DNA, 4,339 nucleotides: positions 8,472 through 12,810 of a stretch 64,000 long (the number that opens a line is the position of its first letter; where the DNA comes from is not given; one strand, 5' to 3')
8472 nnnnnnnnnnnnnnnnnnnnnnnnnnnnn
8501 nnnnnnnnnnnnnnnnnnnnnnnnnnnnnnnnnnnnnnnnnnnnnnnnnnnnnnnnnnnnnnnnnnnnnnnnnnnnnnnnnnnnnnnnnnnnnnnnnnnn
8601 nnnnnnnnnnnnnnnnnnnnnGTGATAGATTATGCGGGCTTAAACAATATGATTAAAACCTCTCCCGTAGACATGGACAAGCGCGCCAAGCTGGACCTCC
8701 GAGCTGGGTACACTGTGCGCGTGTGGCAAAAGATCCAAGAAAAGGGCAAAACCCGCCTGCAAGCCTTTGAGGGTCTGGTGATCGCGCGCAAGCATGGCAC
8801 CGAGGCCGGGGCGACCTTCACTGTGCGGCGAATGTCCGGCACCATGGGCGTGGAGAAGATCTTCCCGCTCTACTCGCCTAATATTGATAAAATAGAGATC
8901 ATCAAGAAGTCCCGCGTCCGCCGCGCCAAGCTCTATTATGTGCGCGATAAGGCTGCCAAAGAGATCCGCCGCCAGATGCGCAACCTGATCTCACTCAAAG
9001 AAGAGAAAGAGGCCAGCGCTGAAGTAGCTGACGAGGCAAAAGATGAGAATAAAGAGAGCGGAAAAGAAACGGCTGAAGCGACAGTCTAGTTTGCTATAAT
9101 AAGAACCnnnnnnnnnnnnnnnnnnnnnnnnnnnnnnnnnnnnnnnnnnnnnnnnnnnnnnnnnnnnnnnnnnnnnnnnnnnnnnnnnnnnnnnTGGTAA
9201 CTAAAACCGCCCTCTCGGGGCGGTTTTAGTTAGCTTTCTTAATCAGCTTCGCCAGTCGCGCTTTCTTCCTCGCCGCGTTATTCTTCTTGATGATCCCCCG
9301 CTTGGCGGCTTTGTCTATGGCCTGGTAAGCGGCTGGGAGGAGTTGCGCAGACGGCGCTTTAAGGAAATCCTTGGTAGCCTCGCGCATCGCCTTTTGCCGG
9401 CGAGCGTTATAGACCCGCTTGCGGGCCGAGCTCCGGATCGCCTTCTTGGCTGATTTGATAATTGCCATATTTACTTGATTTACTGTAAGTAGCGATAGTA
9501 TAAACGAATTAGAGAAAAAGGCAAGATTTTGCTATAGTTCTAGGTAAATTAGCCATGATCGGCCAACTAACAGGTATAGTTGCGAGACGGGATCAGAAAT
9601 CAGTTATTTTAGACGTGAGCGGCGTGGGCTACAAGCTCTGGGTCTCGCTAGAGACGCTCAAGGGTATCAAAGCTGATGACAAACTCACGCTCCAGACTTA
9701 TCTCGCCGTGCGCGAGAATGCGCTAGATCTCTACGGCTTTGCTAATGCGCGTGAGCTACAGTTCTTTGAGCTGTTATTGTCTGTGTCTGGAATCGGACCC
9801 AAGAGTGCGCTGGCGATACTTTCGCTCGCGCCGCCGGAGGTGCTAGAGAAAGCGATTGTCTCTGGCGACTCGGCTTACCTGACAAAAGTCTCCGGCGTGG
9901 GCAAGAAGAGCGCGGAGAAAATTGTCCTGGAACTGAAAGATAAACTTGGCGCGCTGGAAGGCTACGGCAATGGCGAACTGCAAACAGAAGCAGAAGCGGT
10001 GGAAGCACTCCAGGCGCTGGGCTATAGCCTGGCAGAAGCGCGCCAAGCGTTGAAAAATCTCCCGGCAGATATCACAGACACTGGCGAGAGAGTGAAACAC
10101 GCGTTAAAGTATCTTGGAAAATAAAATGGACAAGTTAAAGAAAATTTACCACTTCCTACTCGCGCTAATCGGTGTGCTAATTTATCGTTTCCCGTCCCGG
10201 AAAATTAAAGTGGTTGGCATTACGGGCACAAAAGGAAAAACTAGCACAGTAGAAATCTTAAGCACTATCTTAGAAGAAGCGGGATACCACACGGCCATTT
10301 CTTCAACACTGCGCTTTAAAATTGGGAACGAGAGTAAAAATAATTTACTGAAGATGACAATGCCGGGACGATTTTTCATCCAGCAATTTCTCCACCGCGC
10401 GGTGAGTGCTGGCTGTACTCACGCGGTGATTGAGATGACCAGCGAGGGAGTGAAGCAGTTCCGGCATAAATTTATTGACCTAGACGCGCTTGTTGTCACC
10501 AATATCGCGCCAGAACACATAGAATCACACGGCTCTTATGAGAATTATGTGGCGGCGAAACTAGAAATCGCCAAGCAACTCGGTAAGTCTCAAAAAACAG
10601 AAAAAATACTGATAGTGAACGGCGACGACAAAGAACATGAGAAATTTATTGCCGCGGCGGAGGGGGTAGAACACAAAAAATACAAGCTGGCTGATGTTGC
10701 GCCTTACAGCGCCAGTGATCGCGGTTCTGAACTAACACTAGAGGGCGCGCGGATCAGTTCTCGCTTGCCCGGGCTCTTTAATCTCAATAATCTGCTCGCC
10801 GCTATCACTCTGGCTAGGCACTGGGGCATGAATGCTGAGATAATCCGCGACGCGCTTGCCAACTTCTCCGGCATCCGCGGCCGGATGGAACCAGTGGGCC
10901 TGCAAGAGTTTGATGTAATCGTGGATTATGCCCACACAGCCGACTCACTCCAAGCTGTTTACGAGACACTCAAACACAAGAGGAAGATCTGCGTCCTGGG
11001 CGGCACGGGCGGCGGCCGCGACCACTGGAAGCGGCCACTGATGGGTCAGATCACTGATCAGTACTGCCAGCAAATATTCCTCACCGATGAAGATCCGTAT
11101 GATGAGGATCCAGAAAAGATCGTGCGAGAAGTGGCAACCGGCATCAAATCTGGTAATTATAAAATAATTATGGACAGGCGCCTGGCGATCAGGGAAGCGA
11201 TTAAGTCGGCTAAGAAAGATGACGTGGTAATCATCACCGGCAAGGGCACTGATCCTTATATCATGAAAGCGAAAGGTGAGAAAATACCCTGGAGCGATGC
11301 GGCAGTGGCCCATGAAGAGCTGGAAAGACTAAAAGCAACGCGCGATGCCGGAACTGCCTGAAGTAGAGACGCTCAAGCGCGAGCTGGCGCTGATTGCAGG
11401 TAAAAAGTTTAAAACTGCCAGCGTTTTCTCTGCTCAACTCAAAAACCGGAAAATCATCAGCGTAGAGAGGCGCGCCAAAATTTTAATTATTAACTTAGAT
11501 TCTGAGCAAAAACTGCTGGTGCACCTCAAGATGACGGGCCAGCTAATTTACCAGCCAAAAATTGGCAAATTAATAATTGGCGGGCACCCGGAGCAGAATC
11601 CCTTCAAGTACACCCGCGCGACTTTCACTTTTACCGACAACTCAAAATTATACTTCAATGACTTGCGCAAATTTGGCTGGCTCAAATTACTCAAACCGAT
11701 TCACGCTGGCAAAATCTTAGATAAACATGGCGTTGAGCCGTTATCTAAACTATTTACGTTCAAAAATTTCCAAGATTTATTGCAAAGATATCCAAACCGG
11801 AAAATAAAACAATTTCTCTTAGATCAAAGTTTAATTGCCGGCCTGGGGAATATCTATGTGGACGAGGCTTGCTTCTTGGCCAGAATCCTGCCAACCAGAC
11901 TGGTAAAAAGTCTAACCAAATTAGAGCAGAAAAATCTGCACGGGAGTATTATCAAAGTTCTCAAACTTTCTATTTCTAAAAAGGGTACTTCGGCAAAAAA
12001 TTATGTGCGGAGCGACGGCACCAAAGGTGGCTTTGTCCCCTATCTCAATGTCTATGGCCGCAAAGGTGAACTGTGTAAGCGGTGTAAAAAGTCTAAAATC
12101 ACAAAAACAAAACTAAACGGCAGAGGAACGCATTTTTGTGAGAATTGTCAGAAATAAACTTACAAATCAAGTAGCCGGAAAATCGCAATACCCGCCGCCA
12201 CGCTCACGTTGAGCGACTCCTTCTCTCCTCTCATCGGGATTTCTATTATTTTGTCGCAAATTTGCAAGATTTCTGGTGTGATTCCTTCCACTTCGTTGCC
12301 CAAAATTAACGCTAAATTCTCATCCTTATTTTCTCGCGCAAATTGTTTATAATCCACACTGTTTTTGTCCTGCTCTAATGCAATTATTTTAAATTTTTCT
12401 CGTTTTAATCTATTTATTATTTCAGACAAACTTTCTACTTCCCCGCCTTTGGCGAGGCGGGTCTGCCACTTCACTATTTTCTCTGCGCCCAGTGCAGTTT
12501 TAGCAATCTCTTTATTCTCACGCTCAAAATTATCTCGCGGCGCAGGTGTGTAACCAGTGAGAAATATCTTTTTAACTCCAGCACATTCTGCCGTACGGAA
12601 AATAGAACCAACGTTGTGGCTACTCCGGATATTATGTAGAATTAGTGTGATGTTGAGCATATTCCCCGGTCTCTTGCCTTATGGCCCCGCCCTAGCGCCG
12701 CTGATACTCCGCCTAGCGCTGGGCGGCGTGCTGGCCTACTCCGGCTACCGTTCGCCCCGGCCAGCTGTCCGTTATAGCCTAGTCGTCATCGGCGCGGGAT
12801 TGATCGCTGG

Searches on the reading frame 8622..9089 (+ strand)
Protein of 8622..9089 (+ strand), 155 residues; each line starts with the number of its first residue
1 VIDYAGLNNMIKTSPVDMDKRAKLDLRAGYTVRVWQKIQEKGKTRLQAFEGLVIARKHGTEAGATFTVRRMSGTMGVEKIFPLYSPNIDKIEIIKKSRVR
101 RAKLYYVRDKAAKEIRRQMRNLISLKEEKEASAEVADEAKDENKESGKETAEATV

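Call 16: search_protein_families(library=pfam, proteins=[window:8622-9089:+], max_evalue=0.001)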
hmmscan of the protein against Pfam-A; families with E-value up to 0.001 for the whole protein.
window:8622-9089:+ (155 aa): 1 family
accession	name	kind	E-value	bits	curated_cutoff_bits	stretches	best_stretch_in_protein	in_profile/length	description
PF01245.26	Ribosomal_L19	-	1.2e-33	115.8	22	1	21-116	13-107/111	Ribosomal protein L19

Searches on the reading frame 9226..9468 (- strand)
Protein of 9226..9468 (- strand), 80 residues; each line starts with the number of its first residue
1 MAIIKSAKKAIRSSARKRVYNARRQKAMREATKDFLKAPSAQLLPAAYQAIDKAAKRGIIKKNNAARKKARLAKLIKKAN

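Call 16: search_protein_families(library=pfam, proteins=[window:9226-9468:-], max_evalue=0.001)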
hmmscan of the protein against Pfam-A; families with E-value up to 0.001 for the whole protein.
window:9226-9468:- (80 aa): 1 family
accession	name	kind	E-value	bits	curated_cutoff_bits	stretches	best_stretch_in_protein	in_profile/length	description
PF01649.23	Ribosomal_S20p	-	1.5e-17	64.4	29.5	1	4-77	3-83/83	Ribosomal protein S20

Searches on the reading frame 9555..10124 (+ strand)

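Call 16: search_protein_families(library=pfam, proteins=[window:9555-10124:+], max_evalue=0.001)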
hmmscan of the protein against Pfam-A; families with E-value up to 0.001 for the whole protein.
window:9555-10124:+ (189 aa): 6 families
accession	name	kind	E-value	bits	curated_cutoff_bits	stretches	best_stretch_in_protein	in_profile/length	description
PF01330.27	RuvA_N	-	1.9e-17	63.6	23.6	1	1-61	1-61/61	RuvA N terminal domain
PF14520.12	HHH_5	-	3.7e-17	63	27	1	71-129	1-57/57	Helix-hairpin-helix domain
PF07499.19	RuvA_C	-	4.6e-10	40.3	24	1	146-187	4-46/47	RuvA, C-terminal domain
PF00633.29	HHH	-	5.6e-08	32.7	24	0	72-90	11-29/30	Helix-hairpin-helix motif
PF12836.13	HHH_3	-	0.00032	21.2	27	0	107-124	14-31/65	Helix-hairpin-helix motif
PF21176.3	RecR_HhH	-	0.00035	20.8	27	0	109-127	8-26/45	RecR, helix-hairpin-helix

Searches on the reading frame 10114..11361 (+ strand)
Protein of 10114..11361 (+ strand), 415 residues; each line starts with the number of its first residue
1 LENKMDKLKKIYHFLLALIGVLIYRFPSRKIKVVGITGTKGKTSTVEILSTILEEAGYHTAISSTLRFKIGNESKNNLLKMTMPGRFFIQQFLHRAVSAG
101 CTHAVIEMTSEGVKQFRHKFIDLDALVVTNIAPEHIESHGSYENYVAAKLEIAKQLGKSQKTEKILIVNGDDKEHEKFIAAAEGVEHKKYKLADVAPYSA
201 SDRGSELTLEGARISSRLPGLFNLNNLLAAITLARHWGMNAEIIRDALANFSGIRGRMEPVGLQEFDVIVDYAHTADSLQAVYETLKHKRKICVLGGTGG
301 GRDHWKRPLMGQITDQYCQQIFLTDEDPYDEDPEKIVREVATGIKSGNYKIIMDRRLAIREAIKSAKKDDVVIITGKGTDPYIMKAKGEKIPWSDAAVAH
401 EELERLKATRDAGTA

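Call 16: search_protein_families(library=pfam, proteins=[window:10114-11361:+], max_evalue=0.001)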
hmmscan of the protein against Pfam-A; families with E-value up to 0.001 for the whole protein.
window:10114-11361:+ (415 aa): 4 families
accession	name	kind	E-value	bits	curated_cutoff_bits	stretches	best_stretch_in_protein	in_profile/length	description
PF08245.18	Mur_ligase_M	-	1.3e-34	120.3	24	1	36-234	1-200/200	Mur ligase middle domain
PF02875.26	Mur_ligase_C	-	1.5e-27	97.3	28.4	1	256-378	1-127/127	Mur ligase, glutamate ligase domain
PF00994.29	MoCF_biosynth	-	3.5e-05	24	26.6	0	342-376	29-64/144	Probable molybdopterin binding domain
PF13602.12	ADH_zinc_N_2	-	0.00026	22.4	27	0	259-362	17-116/134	Zinc-binding dehydrogenase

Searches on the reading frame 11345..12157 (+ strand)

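Call 66: search_protein_families(library=pfam, proteins=[window:11345-12157:+], max_evalue=0.001)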
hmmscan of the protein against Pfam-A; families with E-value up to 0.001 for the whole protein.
window:11345-12157:+ (270 aa): 3 families
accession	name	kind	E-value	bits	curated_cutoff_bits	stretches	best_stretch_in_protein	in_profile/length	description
PF01149.29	Fapy_DNA_glyco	-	3.1e-25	89.5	25.5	1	1-112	1-116/117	Formamidopyrimidine-DNA glycosylase N-terminal domain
PF06831.19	H2TH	-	1.3e-23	83.2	34.7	1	129-217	2-89/93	Formamidopyrimidine-DNA glycosylase H2TH domain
PF06827.20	zf-FPG_IleRS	-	2.2e-06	27.8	21.3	1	241-270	1-29/30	Zinc finger found in FPG and IleRS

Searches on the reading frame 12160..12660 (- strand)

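Call 66: search_protein_families(library=pfam, proteins=[window:12160-12660:-], max_evalue=0.001)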
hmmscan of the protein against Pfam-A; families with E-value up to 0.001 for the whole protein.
window:12160-12660:- (166 aa): 2 families
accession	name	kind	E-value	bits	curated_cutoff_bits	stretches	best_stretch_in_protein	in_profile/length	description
PF00588.24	SpoU_methylase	-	4.1e-35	121.4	29.7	1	4-160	2-141/142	SpoU rRNA Methylase family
PF09936.14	Methyltrn_RNA_4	-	2.7e-05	24.5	22.6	1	19-164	30-181/182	SAM-dependent RNA methyltransferase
